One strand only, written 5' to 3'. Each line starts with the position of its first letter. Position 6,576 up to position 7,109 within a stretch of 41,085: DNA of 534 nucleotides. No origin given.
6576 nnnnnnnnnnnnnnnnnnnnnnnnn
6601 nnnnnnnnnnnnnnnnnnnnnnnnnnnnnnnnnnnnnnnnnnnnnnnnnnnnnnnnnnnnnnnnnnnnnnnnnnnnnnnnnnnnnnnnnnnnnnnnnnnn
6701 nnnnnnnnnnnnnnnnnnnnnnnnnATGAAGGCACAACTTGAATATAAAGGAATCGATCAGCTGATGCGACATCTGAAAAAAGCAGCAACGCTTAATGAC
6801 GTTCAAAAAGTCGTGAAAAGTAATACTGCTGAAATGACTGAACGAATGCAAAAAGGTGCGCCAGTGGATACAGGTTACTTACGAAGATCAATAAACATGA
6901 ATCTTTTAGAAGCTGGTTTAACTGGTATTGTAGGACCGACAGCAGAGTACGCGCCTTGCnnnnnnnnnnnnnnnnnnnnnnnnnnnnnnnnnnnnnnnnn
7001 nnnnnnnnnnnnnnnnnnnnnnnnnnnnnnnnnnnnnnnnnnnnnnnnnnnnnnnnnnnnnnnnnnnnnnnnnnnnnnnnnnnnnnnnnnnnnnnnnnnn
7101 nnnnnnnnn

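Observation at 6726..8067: Group I intron with a homing-endonuclease ORF interrupts the HK97-gp10-like tail completion gene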

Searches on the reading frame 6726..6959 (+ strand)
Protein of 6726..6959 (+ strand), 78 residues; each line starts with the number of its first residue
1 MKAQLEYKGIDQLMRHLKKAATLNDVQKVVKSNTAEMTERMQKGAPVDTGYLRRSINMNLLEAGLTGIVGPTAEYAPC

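Call 5: search_protein_families(library=pfam, proteins=[window:6726-6959:+], max_evalue=1)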
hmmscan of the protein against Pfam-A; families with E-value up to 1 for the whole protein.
seq(78 aa): 2 families
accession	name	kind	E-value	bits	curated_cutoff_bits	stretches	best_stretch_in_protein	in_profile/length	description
PF04883.17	HK97-gp10_like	-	1.6e-06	29.4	21.4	1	11-76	5-72/78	Bacteriophage HK97-gp10, putative tail-component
PF18036.7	Ubiquitin_4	-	0.13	12.7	22.8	1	15-51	15-51/89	Ubiquitin-like domain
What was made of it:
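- On HK97 gp10 / tail-completion family (host gene): Exon 1 alone covers only profile positions 5-72 of 78 (call 5).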
